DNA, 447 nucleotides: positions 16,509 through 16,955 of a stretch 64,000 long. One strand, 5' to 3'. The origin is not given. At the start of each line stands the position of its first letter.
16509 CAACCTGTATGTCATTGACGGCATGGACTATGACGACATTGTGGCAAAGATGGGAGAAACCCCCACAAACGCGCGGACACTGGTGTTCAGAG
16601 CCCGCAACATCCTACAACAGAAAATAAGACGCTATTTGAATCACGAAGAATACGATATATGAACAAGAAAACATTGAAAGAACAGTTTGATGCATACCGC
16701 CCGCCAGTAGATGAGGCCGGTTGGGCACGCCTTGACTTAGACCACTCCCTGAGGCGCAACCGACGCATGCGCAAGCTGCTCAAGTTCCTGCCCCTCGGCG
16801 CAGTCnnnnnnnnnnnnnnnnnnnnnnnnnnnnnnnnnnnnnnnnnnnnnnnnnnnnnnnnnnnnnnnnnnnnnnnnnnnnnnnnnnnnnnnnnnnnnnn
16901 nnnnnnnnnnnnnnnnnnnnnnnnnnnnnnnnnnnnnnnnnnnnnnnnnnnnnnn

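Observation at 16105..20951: Four-gene coupled module: ECF sigma, anti-sigma-like protein with T9SS type B sorting domain, zinc-less M16, and FN3-rich type B cargo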

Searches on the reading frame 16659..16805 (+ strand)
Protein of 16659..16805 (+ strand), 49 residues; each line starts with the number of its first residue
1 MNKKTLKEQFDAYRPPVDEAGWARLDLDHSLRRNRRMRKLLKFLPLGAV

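Call 48: search_protein_representatives(alignment_id=A3)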
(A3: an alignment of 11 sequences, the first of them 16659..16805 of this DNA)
Query: 11 sequences, 48 profile positions. Proteins with E-value up to 0.001 (for the whole library): 45; up to 1e-10: 17; up to 1e-30: 0. The best 45 are listed.
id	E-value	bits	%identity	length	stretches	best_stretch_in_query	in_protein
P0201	9.3e-20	86.3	-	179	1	1-48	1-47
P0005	9.8e-19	83.0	-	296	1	1-48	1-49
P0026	3.3e-17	78.1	-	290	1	1-48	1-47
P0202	1.7e-16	75.9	-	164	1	1-47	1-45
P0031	3.4e-15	71.7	-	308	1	1-48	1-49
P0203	5.4e-15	71.0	-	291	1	1-47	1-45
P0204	1.2e-14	69.9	-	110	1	1-48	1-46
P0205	3.4e-14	68.5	-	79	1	1-47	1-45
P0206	3.6e-14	68.4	-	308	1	1-48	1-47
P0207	2.7e-13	65.6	-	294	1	1-48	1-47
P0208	1.6e-12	63.1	-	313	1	1-48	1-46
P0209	2.5e-12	62.5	-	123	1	1-48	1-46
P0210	2.9e-12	62.3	-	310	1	1-48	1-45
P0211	5.9e-12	61.3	-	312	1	1-48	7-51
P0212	1.8e-11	59.8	-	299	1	1-45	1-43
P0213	2.8e-11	59.2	-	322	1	1-48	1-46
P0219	1.4e-09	53.7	-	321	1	3-48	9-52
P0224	1.2e-08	50.7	-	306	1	1-45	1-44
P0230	2.5e-08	49.7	-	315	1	1-45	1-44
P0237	6.5e-06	42.0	-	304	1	1-43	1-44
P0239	3.3e-05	39.7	-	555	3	3-26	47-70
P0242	9.6e-04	35.0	-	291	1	5-42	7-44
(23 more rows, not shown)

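Call 49: search_protein_families(library=pfam, proteins=[P0208, P0210, P0211, P0213, P0219, P0224, P0230, P0237, P0239, P0242], max_evalue=0.01)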
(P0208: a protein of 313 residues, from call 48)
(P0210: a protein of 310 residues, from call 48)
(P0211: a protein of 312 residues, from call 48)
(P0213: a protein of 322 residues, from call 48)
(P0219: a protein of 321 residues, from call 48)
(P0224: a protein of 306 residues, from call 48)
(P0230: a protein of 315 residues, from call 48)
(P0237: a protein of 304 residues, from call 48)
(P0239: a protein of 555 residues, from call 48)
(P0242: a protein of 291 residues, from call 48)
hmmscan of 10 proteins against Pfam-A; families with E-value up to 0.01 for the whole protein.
P0208 (313 aa): 1 family
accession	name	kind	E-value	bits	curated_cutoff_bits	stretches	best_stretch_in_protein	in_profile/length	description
PF13585.12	CHU_C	-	1.2e-17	64.2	27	1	227-311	3-86/86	CHU_C Type IX secretion signal domain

P0210 (310 aa): 1 family
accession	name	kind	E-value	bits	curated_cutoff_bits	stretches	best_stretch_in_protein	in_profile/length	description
PF13585.12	CHU_C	-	1.4e-17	64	27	1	224-307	3-85/86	CHU_C Type IX secretion signal domain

P0211 (312 aa): 1 family
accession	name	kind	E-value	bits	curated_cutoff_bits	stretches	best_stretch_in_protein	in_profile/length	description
PF13585.12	CHU_C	-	6.6e-16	58.7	27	1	226-307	3-83/86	CHU_C Type IX secretion signal domain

P0213 (322 aa): 1 family
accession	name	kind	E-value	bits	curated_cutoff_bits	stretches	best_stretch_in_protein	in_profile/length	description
PF13585.12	CHU_C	-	3.1e-13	50.1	27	1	236-318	3-84/86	CHU_C Type IX secretion signal domain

P0219 (321 aa): 1 family
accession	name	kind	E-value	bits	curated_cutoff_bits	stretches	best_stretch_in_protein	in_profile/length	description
PF13585.12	CHU_C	-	3.7e-19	69.1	27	1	235-317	3-84/86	CHU_C Type IX secretion signal domain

P0224 (306 aa): 1 family
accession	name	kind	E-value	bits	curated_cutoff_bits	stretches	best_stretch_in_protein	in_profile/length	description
PF13585.12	CHU_C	-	9.7e-21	74.1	27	1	218-302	3-84/86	CHU_C Type IX secretion signal domain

P0230 (315 aa): 1 family
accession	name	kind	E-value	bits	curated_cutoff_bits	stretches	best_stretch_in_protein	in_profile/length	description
PF13585.12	CHU_C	-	2.9e-15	56.6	27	1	215-313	3-86/86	CHU_C Type IX secretion signal domain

P0237 (304 aa): 1 family
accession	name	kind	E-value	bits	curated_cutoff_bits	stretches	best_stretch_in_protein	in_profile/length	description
PF13585.12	CHU_C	-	6e-17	62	27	1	218-294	3-80/86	CHU_C Type IX secretion signal domain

P0239 (555 aa): 0 families

P0242 (291 aa): 1 family
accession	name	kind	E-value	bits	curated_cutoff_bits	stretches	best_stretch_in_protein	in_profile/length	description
PF13585.12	CHU_C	-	1.2e-15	57.8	27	1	205-287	3-84/86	CHU_C Type IX secretion signal domain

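Call 74: search_protein_families(library=pfam, alignment_id=A3, max_evalue=10)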
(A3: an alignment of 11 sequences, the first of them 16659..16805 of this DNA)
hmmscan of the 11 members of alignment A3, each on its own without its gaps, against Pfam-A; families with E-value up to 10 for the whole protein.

A. member 1, window:16659-16805:+ (49 aa): 0 families

B. families by the number of members that match (of 11 scanned): 2 families
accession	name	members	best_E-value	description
PF05800.16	GvpO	1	0.031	Gas vesicle synthesis protein GvpO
PF03047.20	ComC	1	0.25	COMC family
